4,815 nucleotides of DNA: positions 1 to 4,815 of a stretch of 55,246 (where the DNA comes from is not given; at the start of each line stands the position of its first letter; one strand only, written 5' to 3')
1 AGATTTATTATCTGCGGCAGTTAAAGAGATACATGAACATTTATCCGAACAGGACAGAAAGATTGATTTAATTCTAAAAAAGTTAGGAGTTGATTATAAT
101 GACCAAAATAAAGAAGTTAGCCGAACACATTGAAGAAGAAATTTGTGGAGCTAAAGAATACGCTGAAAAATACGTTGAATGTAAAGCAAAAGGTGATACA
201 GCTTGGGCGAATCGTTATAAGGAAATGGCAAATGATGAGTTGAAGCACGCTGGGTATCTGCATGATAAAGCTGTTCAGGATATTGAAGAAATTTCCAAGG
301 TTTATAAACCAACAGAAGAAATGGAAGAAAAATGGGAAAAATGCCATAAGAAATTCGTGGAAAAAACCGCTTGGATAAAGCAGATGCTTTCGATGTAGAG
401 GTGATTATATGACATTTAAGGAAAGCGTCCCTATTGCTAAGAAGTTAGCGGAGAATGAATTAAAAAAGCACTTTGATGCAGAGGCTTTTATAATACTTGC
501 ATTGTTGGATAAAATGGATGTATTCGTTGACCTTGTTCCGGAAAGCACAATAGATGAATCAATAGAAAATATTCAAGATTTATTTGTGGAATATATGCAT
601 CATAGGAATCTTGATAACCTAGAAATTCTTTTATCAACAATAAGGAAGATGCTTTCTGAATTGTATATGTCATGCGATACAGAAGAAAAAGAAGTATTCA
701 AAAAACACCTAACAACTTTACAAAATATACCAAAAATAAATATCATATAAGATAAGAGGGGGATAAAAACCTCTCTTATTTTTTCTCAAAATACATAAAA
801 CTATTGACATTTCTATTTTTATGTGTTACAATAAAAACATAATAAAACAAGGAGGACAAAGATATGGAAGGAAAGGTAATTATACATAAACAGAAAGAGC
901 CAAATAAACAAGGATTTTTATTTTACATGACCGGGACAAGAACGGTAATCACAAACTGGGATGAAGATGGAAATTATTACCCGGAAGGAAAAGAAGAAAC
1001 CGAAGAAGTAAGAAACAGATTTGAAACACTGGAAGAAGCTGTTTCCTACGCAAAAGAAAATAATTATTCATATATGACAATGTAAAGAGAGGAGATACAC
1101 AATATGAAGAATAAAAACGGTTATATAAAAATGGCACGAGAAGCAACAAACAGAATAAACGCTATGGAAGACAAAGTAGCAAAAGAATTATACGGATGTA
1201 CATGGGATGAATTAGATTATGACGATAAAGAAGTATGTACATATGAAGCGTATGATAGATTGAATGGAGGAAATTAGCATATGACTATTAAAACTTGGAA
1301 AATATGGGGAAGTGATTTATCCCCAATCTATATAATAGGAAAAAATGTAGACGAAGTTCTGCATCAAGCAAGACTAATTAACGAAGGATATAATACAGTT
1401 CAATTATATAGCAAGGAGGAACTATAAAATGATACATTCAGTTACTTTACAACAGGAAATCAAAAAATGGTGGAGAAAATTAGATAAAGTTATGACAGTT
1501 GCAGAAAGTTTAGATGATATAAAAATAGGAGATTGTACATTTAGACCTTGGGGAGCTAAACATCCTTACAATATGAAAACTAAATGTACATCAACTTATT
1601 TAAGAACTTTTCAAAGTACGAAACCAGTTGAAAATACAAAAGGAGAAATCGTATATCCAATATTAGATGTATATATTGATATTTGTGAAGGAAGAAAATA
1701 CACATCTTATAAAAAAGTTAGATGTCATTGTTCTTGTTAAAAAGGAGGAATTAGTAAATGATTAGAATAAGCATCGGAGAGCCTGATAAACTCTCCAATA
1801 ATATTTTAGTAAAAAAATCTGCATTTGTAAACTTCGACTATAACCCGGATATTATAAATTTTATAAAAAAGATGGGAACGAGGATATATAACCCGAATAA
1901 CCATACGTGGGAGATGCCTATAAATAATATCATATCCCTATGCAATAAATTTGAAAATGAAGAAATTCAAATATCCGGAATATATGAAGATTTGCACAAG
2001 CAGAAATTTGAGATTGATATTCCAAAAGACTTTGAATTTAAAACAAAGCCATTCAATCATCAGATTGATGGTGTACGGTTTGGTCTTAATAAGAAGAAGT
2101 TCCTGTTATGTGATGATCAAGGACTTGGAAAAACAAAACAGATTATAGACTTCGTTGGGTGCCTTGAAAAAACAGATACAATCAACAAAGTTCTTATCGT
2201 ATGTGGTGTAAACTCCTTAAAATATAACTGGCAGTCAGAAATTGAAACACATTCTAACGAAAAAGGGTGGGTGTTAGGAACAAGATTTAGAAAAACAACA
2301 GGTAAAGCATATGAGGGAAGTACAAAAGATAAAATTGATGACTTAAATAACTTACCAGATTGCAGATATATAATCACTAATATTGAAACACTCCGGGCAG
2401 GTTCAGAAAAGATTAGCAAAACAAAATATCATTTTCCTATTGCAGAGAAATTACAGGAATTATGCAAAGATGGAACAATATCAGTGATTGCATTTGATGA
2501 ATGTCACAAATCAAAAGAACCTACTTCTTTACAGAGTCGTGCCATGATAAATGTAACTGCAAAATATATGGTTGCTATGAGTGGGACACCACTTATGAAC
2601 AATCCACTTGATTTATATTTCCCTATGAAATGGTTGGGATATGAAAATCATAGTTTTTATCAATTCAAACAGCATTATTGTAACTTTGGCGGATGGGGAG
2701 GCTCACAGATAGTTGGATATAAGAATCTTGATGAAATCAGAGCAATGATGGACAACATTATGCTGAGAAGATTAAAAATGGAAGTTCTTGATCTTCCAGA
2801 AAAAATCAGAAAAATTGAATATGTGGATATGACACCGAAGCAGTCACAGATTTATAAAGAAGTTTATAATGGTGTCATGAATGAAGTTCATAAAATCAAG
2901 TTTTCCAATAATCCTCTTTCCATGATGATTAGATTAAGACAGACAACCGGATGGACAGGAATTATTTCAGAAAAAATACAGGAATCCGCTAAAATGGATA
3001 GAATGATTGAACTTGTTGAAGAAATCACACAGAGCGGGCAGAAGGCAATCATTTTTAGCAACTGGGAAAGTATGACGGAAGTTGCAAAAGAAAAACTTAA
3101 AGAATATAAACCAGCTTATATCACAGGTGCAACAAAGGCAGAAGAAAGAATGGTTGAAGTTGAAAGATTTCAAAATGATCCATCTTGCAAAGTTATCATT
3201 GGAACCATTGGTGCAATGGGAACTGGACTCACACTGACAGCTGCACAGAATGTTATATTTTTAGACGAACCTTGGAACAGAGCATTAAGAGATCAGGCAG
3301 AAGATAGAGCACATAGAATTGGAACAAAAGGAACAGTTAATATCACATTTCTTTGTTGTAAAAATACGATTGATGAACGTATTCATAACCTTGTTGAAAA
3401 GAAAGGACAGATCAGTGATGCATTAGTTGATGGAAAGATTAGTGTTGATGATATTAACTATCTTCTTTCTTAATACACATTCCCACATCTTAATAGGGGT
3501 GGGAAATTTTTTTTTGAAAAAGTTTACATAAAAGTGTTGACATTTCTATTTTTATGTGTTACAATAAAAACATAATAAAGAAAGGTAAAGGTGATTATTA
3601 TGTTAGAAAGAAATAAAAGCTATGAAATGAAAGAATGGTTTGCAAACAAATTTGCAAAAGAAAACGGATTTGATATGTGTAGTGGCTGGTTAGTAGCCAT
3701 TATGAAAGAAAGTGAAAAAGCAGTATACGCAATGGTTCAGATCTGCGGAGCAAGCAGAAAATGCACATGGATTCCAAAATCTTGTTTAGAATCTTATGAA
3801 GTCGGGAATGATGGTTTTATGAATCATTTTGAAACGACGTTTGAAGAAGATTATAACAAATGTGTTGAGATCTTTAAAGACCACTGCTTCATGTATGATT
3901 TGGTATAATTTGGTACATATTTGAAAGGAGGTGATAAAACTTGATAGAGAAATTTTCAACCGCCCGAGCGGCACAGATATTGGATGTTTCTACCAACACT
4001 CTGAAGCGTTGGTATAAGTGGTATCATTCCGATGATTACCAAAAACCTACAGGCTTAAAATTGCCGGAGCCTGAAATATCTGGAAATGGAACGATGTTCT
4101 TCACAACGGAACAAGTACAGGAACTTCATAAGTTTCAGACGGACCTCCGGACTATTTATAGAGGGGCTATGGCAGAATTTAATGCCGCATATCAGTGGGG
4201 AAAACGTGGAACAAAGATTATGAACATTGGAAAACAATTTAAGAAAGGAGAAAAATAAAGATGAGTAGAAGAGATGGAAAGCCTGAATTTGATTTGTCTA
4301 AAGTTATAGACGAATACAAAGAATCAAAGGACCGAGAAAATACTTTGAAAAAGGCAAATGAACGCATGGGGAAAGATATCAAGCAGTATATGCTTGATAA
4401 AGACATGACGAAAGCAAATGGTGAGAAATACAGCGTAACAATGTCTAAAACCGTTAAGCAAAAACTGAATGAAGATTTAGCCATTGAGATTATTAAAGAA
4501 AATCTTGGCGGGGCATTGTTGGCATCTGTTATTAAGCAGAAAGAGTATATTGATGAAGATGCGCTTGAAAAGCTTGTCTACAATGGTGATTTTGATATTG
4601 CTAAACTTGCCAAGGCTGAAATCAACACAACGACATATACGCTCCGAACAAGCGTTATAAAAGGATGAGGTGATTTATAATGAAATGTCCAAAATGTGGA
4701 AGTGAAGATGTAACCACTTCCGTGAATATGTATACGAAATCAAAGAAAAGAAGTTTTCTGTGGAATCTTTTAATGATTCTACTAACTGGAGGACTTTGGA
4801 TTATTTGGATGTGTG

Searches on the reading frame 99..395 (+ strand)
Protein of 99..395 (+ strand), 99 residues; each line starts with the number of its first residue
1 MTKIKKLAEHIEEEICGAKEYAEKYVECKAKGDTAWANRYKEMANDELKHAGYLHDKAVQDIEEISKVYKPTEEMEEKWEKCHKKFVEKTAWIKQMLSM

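Call 10: search_protein_families(library=pfam, max_evalue=1, proteins=[window:99-395:+])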
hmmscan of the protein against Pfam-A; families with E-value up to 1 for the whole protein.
window:99-395:+ (99 aa): 2 families
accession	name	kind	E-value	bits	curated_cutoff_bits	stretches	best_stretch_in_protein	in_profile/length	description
PF23160.2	Spectrin_1st_PEPL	-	0.092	13.8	27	1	5-91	2-86/93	Periplakin spectrin-like repeat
PF19658.4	DUF6161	-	0.42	10.5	27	1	4-94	10-99/216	Family of unknown function (DUF6161)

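Call 11: search_protein_families(library=phrogs, max_evalue=0.1, proteins=[window:99-395:+])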
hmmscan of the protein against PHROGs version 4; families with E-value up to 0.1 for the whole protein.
window:99-395:+ (99 aa): 0 families

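Call 48: search_protein_families(library=padloc, max_evalue=0.1, proteins=[window:99-395:+])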
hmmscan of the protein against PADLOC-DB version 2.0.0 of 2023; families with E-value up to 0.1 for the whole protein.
window:99-395:+ (99 aa): 0 families

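Call 49: search_protein_families(library=ncbifam, max_evalue=0.1, proteins=[window:99-395:+])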
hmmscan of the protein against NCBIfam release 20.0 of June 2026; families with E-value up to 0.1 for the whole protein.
window:99-395:+ (99 aa): 1 family
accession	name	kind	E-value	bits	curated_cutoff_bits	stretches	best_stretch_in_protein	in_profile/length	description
NF047485.1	LA_2478_plus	subfamily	0.075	13.1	38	0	3-87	25-109/132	LA_2478/LA_2722/LA_4182 family protein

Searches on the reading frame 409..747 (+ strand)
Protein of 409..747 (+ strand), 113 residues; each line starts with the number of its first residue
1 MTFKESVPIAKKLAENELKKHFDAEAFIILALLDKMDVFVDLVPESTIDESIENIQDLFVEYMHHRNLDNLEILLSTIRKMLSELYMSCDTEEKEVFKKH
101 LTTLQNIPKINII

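Call 10: search_protein_families(library=pfam, max_evalue=1, proteins=[window:409-747:+])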
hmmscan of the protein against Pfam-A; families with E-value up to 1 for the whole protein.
window:409-747:+ (113 aa): 2 families
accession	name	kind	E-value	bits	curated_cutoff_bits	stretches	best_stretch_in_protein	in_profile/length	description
PF22927.2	INT1_R3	-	0.015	15.3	27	1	31-108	76-155/160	Integrator complex subunit 1, R3 domain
PF21789.3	TNP-like_RNaseH_C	-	0.14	12.6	24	1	67-81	4-18/35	TNP-like, RNase H C-terminal domain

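Call 11: search_protein_families(library=phrogs, max_evalue=0.1, proteins=[window:409-747:+])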
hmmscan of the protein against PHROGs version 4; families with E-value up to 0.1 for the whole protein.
window:409-747:+ (113 aa): 1 family
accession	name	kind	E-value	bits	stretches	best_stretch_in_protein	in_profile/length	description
phrog_12485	-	unknown function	0.0027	18.7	1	46-87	51-92/128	-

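Call 48: search_protein_families(library=padloc, max_evalue=0.1, proteins=[window:409-747:+])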
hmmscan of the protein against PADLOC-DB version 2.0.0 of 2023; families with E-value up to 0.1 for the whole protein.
window:409-747:+ (113 aa): 0 families

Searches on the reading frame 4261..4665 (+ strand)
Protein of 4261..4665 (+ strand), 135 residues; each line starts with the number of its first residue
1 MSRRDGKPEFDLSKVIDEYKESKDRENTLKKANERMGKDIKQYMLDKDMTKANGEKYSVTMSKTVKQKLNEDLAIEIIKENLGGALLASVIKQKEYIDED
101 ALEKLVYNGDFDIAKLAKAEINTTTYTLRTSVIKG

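Call 80: search_protein_families(library=phrogs, max_evalue=0.001, proteins=[window:4261-4665:+])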
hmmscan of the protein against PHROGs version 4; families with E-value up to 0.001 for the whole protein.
window:4261-4665:+ (135 aa): 1 family
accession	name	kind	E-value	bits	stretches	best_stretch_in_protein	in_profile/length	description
phrog_34398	-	unknown function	2.9e-13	51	1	11-130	9-135/149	-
